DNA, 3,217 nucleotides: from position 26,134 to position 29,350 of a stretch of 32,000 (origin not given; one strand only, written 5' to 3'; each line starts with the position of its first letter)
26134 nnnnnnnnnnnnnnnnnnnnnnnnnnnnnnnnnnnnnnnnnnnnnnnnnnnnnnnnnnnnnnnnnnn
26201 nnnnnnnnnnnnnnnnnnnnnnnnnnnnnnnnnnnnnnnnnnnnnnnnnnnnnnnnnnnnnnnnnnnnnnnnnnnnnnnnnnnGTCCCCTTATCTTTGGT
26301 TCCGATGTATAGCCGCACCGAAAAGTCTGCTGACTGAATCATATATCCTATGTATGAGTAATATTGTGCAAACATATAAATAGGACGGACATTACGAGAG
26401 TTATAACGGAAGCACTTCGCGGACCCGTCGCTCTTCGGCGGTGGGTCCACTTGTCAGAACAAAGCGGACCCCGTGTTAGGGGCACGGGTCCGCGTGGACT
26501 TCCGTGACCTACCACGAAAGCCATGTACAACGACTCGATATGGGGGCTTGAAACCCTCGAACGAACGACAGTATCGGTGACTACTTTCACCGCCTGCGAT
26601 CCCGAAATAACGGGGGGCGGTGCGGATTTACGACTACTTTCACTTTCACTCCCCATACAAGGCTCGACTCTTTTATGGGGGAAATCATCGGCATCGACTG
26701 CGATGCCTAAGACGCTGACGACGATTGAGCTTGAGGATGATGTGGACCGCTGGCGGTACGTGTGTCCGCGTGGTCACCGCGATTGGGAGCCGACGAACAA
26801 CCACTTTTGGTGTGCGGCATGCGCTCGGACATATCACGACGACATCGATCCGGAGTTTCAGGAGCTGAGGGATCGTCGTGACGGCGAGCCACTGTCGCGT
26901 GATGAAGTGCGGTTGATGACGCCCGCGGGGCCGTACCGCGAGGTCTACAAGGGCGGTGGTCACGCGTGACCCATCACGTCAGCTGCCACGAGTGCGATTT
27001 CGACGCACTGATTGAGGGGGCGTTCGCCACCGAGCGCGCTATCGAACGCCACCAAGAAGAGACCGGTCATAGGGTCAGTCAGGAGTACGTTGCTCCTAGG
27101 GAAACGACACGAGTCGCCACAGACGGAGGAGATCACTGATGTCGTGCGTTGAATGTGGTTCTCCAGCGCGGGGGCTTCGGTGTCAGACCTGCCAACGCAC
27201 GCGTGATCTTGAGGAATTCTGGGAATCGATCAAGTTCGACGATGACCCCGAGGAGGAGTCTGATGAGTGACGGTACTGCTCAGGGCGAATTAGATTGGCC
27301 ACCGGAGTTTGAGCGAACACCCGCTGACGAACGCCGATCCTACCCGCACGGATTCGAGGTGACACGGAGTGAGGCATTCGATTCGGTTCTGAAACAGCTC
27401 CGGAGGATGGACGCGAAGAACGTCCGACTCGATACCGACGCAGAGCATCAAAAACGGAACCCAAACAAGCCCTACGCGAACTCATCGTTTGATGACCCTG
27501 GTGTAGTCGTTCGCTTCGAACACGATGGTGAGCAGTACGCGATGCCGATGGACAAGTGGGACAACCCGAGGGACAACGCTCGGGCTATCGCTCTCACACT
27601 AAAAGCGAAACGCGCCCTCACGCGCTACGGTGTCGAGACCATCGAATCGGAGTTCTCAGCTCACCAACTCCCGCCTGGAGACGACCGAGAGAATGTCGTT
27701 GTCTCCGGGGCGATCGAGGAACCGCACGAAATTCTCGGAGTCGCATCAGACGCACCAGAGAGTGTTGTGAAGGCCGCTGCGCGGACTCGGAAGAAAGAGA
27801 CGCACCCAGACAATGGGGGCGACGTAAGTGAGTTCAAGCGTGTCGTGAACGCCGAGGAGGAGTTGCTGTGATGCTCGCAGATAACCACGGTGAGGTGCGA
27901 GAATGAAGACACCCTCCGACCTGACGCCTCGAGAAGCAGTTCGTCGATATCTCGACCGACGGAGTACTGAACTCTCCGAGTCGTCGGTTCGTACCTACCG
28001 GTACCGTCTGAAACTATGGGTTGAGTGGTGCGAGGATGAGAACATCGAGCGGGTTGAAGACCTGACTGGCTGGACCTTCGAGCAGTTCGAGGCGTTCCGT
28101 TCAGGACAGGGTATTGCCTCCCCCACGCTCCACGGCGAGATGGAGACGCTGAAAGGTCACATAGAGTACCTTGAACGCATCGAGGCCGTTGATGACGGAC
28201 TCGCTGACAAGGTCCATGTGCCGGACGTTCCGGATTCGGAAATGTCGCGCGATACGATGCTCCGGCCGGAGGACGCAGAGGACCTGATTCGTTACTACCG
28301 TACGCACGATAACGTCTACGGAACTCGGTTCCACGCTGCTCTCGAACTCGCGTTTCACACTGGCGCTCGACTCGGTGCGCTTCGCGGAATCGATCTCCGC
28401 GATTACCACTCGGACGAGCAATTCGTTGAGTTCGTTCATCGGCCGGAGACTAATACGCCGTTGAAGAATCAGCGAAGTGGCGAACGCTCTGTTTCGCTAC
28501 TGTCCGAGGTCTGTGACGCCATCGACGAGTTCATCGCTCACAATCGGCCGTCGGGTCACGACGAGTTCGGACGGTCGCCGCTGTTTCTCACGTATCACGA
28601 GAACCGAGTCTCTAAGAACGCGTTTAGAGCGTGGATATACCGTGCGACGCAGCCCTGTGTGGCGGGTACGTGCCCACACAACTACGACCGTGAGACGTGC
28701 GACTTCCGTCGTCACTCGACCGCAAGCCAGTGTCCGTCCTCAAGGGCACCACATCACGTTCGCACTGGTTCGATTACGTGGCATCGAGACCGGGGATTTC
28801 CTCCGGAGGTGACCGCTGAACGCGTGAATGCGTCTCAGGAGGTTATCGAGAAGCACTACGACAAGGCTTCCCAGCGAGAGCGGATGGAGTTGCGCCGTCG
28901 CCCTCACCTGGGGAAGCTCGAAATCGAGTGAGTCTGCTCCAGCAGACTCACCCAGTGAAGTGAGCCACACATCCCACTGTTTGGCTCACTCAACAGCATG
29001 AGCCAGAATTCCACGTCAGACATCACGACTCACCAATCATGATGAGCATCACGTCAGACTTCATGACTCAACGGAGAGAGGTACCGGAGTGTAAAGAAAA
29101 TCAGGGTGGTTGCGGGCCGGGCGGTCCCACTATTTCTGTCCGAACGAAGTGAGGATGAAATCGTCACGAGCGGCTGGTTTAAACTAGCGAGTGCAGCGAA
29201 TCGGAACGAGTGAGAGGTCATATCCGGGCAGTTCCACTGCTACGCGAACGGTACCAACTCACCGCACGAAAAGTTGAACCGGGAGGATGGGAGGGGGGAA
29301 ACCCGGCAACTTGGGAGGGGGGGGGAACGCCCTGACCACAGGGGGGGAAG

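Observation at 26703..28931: Integrase operon preceded by three zinc-binding mini-proteins and a J-domain protein, all translationally coupled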

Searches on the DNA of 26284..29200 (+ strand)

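Call 6: search_dna_similar(query=window:26400-29200:+, collection=phages, mode=distant)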
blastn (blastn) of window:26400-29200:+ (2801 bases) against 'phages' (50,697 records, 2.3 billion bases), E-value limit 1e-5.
Records with a match: 3; places in all: 3; records where one place covers at least 80% of the query: 0.
Best place of each record, by identity: 60-80% 3.
By first word of the organism name: Halorubrum 2; Haloferax 1.
By host as written in the record: - 2; Haloferax sp. Atlit 48N 1.
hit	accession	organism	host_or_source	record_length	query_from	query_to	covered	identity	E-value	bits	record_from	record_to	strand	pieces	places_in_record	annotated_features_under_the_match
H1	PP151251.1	Haloferax phage LSV-48N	Haloferax sp. Atlit 48N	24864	1546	2512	35%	65.6%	1e-55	224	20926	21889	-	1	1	integrase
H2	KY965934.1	Halorubrum pleomorphic virus 9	haloarchaeal strain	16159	5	169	6%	75.1%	1e-17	99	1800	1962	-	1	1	hypothetical protein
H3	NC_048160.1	Halorubrum pleomorphic virus 9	haloarchaeal strain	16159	5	169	6%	75.1%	1e-17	99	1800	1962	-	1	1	hypothetical protein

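Call 7: search_dna_similar(query=window:26400-29200:+, collection=plasmids, mode=distant)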
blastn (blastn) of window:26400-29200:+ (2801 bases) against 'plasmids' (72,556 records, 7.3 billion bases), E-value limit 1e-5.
Records with a match: 9; places in all: 13; records where one place covers at least 80% of the query: 0.
Best place of each record, by identity: 80-90% 1; 60-80% 8.
By first word of the organism name: Halorussus 3; Natronomonas 1; Halobaculum 1; Haloprofundus 1; Halomontanus 1; Natrinema 1; Halomicrobium 1.
By predicted mobility (MOB-suite, as given by PLSDB): non-mobilizable 9.
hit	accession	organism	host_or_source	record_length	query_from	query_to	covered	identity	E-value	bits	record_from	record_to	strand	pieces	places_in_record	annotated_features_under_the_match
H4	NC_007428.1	Natronomonas pharaonis DSM 2160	-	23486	2217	2519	11%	68.4%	3e-18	103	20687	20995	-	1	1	tyrosine-type recombinase/integrase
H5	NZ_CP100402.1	Halorussus aquaticus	cell culture,saline soil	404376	7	177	6%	74.6%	6e-15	92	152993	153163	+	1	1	none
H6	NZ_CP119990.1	Halobaculum marinum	cell culture,sediment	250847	1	165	6%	75.6%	8e-20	107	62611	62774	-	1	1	hypothetical protein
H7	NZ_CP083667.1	Haloprofundus halobius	cell culture,salt lake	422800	1316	1482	6%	71.4%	1e-11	81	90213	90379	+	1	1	hypothetical protein (x2)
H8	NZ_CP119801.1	Halomontanus rarus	cell culture,sediment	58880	1021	1180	6%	72.2%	1e-11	81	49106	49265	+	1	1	J domain-containing protein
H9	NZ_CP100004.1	Halorussus vallis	cell culture,saline soil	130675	1318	1463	5%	74.7%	1e-16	98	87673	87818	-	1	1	J domain-containing protein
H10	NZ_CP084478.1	Natrinema sp. DC36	cell culture,sediment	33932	345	479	5%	73.5%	1e-10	77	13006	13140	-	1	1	none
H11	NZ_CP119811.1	Halorussus caseinilyticus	cell culture,coastal saline-alkali land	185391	7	129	4%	77.8%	3e-13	86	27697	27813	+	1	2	none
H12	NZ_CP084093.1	Halomicrobium urmianum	cell culture,salt lake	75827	364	430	2%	85.1%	1e-10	77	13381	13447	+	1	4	hypothetical protein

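Call 9: get_annotated_region(hit=H8, flank=4000)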
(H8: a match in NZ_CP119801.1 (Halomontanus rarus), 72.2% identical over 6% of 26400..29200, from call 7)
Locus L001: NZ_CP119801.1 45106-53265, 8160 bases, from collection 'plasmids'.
description: Halomontanus rarus strain TS33 plasmid unnamed5, complete sequence
organism: Halomontanus rarus (NCBI taxid 3034020)
taxonomy: Archaea; Euryarchaeota; Halobacteria; Halobacteriales; Natrialbaceae; Halomontanus; Halomontanus rarus
host: -; source: cell culture,sediment; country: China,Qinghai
typing (MOB-suite, as given by PLSDB): non-mobilizable
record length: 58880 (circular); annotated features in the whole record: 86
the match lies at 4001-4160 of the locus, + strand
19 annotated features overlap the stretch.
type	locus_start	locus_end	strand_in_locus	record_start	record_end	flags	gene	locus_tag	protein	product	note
CDS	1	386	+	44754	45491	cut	-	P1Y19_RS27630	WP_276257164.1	hypothetical protein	-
CDS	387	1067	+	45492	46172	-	-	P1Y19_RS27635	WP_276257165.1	hypothetical protein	-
CDS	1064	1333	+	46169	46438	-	-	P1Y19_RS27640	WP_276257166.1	hypothetical protein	-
CDS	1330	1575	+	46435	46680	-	-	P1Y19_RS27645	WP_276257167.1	hypothetical protein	-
CDS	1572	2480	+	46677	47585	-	-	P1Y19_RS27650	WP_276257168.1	DUF6884 domain-containing protein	-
CDS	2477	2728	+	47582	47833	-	-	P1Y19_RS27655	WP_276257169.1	hypothetical protein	-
CDS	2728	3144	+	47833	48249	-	-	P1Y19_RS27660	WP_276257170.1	hypothetical protein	-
CDS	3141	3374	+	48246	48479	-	-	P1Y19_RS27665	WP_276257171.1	hypothetical protein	-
CDS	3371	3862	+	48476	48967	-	-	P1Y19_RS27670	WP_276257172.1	hypothetical protein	-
CDS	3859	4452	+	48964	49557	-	-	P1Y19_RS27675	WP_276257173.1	J domain-containing protein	GO:0006457 - protein folding [Evidence IEA]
CDS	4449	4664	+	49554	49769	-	-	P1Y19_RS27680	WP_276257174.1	hypothetical protein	-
CDS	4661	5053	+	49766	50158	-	-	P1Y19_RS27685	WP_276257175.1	hypothetical protein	-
CDS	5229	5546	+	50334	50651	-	-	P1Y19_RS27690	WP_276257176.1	helix-turn-helix transcriptional regulator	-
CDS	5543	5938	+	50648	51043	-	-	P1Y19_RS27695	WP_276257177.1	hypothetical protein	-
CDS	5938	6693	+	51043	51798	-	-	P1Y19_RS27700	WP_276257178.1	hypothetical protein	-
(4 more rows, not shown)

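Call 10: get_annotated_region(hit=H9, flank=4000)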
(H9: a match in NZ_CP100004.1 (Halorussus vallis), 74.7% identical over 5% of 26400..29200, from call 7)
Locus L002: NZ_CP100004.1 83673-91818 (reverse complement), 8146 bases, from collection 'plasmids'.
description: Halorussus vallis strain XZYJT10 plasmid unnamed4, complete sequence
organism: Halorussus vallis (NCBI taxid 2953749)
taxonomy: Archaea; Euryarchaeota; Halobacteria; Halobacteriales; Haladaptataceae; Halorussus; Halorussus vallis
host: -; source: cell culture,saline soil; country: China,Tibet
typing (MOB-suite, as given by PLSDB): non-mobilizable
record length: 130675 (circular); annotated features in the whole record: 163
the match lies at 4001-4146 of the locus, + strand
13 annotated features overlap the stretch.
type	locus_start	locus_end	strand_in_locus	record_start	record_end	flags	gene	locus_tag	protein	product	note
CDS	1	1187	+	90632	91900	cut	-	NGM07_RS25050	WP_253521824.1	AAA family ATPase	-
CDS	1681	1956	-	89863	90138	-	-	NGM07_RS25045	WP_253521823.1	hypothetical protein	-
CDS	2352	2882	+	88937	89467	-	-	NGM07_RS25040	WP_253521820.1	hypothetical protein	-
CDS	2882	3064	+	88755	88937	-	-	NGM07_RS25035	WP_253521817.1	hypothetical protein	-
CDS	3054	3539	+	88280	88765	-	-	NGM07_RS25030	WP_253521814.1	hypothetical protein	-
CDS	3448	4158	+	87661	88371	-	-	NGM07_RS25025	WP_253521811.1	J domain-containing protein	-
CDS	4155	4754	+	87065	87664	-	-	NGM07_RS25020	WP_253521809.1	GNAT family N-acetyltransferase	-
CDS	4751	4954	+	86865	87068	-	-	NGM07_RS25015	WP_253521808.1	hypothetical protein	-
CDS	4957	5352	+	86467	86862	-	-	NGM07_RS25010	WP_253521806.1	hypothetical protein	-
CDS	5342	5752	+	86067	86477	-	-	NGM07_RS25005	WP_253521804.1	hypothetical protein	-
CDS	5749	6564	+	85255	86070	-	-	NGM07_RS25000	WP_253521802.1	hypothetical protein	-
CDS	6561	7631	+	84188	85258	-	-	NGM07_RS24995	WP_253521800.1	radical SAM protein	-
CDS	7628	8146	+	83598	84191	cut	-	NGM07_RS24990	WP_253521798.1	hypothetical protein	-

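Call 11: get_annotated_region(hit=H7, flank=4000)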
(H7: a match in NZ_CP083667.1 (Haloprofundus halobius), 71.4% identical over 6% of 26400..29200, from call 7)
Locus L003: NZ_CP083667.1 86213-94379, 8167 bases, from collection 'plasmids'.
description: Haloprofundus halobius strain SEDH52 plasmid unnamed1, complete sequence
organism: Haloprofundus halobius (NCBI taxid 2876194)
taxonomy: Archaea; Euryarchaeota; Halobacteria; Halobacteriales; Haloferacaceae; Haloprofundus; Haloprofundus halobius
host: -; source: cell culture,salt lake; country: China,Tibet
typing (MOB-suite, as given by PLSDB): non-mobilizable
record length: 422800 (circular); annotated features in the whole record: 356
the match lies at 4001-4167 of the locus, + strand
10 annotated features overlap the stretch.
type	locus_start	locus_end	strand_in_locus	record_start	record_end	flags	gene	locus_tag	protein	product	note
CDS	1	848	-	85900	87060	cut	-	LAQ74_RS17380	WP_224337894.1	hypothetical protein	-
CDS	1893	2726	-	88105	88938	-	-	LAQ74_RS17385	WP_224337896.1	alpha/beta hydrolase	-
CDS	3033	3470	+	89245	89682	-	-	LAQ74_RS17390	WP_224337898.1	hypothetical protein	-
CDS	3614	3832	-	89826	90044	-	-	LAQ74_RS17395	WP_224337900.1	hypothetical protein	-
CDS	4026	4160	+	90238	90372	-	-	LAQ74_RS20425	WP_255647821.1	hypothetical protein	-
CDS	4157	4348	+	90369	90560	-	-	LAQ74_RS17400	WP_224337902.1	hypothetical protein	-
CDS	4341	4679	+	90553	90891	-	-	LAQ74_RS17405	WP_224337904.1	hypothetical protein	-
CDS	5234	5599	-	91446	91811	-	-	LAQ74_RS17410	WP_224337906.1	hypothetical protein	-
CDS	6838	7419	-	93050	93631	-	-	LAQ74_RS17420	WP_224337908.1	bacterio-opsin activator domain-containing protein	-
CDS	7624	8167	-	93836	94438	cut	-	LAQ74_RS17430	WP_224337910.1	helix-turn-helix domain-containing protein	-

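Call 12: get_annotated_region(hit=H1, flank=4000)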
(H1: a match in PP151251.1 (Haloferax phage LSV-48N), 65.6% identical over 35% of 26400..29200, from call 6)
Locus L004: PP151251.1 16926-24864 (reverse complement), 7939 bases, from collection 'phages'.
description: Haloferax phage LSV-48N, complete genome.
organism: Haloferax phage LSV-48N (NCBI taxid 3129752)
taxonomy: Viruses
host: Haloferax sp. Atlit 48N; source: Atlit tide pools; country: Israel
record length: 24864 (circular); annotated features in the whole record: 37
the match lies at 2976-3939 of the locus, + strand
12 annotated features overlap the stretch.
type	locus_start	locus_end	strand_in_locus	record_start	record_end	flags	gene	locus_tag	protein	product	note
CDS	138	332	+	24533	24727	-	-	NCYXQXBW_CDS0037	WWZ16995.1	hypothetical protein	-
CDS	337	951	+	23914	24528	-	-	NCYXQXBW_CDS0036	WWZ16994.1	hypothetical protein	-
CDS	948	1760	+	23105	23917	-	-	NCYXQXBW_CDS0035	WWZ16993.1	hypothetical protein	-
CDS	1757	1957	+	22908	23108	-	-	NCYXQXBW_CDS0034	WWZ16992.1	hypothetical protein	-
CDS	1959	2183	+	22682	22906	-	-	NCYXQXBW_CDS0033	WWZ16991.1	hypothetical protein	-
CDS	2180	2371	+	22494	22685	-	-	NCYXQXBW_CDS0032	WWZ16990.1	hypothetical protein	-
CDS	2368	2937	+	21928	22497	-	-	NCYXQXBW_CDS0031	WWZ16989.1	hypothetical protein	-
CDS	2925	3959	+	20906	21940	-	-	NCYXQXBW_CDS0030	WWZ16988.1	integrase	-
CDS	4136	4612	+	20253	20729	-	-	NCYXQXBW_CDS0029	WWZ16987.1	hypothetical protein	-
CDS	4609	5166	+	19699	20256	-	-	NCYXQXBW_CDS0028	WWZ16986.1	hypothetical protein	-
CDS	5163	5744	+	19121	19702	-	-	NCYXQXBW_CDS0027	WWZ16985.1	DNA methyltransferase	-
CDS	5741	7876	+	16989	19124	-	-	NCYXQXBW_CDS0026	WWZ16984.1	transcriptional regulator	-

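Call 60: get_annotated_region(hit=H2, flank=2500)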
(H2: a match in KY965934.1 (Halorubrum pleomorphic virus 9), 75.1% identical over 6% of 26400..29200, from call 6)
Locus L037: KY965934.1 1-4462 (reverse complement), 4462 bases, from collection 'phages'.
description: Halorubrum pleomorphic virus 9 strain B2-2/SS5-4, complete genome.
organism: Halorubrum pleomorphic virus 9 (NCBI taxid 2126525)
taxonomy: Viruses; Monodnaviria; Trapavirae; Saleviricota; Huolimaviricetes; Haloruvirales; Pleolipoviridae; Betapleolipovirus; Betapleolipovirus HRPV9
host: -; source: haloarchaeal strain; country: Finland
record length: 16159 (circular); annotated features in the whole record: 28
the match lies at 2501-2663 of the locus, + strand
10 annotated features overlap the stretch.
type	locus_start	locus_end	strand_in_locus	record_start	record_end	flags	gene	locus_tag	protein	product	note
CDS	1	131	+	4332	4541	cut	-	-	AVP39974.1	hypothetical protein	putative protein 10; ORF10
CDS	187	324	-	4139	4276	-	-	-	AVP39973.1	hypothetical protein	putative protein 9; ORF9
CDS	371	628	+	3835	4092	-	-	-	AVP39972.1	hypothetical protein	putative protein 8; ORF8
CDS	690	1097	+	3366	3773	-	-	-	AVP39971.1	hypothetical protein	putative protein 7; ORF7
CDS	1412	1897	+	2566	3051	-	-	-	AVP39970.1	hypothetical protein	putative protein 6; ORF6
CDS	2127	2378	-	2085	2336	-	-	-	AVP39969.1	PhiH1-like repressor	putative protein 5; ORF5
CDS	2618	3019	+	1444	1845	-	-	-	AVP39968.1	hypothetical protein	putative protein 4; ORF4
CDS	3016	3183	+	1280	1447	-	-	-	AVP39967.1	hypothetical protein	putative protein 3; ORF3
CDS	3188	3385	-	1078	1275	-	-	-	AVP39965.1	hypothetical protein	putative protein 2; ORF2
CDS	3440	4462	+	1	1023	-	-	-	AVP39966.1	integrase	putative protein 1; ORF1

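Call 61: get_annotated_region(hit=H5, flank=3500)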
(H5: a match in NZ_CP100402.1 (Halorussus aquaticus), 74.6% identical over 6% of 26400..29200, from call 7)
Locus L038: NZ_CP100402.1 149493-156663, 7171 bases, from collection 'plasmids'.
description: Halorussus aquaticus strain XZYJ18 plasmid unnamed3, complete sequence
organism: Halorussus aquaticus (NCBI taxid 2953748)
taxonomy: Archaea; Euryarchaeota; Halobacteria; Halobacteriales; Haladaptataceae; Halorussus; Halorussus aquaticus
host: -; source: cell culture,saline soil; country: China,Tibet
typing (MOB-suite, as given by PLSDB): non-mobilizable
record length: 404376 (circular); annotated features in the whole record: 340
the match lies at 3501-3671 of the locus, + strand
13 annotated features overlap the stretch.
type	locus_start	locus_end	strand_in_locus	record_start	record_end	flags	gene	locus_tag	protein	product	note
CDS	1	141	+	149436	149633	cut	-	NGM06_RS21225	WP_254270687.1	hypothetical protein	-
CDS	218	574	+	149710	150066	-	-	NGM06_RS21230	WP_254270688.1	hypothetical protein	-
CDS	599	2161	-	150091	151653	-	-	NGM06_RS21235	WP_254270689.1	HEPN domain-containing protein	-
CDS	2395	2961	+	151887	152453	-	-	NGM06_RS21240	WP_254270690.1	hypothetical protein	-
CDS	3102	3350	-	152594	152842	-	-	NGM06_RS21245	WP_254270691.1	winged helix-turn-helix domain-containing protein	-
CDS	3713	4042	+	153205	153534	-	-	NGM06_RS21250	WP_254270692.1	helix-turn-helix transcriptional regulator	-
CDS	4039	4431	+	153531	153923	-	-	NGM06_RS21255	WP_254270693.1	hypothetical protein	-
CDS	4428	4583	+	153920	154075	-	-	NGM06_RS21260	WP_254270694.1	hypothetical protein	-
CDS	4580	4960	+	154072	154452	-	-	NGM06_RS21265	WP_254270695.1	helix-turn-helix transcriptional regulator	-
CDS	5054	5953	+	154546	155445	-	-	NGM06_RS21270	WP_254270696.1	hypothetical protein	-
CDS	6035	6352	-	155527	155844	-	-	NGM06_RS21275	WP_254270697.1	hypothetical protein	-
CDS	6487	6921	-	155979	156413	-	-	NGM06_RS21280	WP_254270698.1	PIN domain-containing protein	-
CDS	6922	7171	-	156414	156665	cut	-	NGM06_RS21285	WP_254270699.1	AbrB/MazE/SpoVT family DNA-binding domain-containing protein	-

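Call 62: get_annotated_region(hit=H6, flank=3500)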
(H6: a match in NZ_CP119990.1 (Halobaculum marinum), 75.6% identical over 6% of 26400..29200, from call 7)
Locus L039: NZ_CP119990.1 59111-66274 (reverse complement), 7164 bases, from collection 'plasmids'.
description: Halobaculum sp. DT55 plasmid unnamed1, complete sequence
organism: Halobaculum marinum (NCBI taxid 3031996)
taxonomy: Archaea; Euryarchaeota; Halobacteria; Halobacteriales; Haloferacaceae; Halobaculum; Halobaculum marinum
host: -; source: cell culture,sediment; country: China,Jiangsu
typing (MOB-suite, as given by PLSDB): non-mobilizable
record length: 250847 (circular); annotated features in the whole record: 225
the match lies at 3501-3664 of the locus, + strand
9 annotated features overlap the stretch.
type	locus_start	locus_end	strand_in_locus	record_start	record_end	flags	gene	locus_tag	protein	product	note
CDS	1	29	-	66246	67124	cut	-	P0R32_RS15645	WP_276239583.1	hypothetical protein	-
CDS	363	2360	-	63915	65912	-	-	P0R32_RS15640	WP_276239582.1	hypothetical protein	-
CDS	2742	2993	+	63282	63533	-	-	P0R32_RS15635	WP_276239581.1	hypothetical protein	-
CDS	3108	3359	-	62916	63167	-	-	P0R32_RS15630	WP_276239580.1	winged-helix domain-containing protein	-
CDS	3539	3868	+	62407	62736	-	-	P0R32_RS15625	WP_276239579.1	hypothetical protein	-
CDS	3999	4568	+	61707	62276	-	-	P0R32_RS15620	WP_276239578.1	hypothetical protein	-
CDS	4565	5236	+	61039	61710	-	-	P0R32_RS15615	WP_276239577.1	hypothetical protein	-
CDS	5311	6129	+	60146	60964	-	-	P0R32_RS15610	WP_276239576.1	hypothetical protein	-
CDS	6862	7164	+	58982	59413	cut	-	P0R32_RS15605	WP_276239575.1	hypothetical protein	-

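Call 63: get_annotated_region(hit=H11, flank=3500)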
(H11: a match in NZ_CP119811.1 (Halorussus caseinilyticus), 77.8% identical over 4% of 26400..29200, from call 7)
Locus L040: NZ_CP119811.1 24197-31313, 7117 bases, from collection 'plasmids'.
description: Halorussus caseinilyticus strain DT72 plasmid unnamed2, complete sequence
organism: Halorussus caseinilyticus (NCBI taxid 3034025)
taxonomy: Archaea; Euryarchaeota; Halobacteria; Halobacteriales; Haladaptataceae; Halorussus; Halorussus caseinilyticus
host: -; source: cell culture,coastal saline-alkali land; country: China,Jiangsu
typing (MOB-suite, as given by PLSDB): non-mobilizable
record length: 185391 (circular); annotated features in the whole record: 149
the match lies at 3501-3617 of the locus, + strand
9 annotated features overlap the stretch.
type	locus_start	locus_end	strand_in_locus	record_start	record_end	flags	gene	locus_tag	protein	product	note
CDS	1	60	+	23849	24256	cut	-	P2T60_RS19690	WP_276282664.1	hypothetical protein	-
CDS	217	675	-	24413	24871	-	-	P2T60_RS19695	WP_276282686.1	hypothetical protein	-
CDS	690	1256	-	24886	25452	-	-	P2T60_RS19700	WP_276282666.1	Panacea domain-containing protein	-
CDS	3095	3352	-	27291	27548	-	-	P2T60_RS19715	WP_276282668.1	winged-helix domain-containing protein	-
CDS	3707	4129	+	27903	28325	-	-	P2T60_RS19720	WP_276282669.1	helix-turn-helix transcriptional regulator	-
CDS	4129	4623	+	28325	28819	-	-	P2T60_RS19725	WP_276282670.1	hypothetical protein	-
CDS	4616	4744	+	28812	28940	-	-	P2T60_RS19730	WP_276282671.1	hypothetical protein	-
CDS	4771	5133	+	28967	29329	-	-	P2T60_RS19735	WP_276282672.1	hypothetical protein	-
CDS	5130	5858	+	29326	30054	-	-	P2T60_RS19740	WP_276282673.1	hypothetical protein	-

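Call 98: build_rna_model(alignment_id=A7, structure=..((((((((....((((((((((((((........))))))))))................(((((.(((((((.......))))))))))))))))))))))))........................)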
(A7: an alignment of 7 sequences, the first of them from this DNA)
Model R1 built from alignment A7 (7 sequences, 130 columns); structure: as given.
model positions 125; base pairs 34; branch points 1; effective number of sequences 1.39; information 0.59 bits per position. Calibrated on 0.2 Mb of random sequence (short: E-values are rough).
structure used (alignment columns):
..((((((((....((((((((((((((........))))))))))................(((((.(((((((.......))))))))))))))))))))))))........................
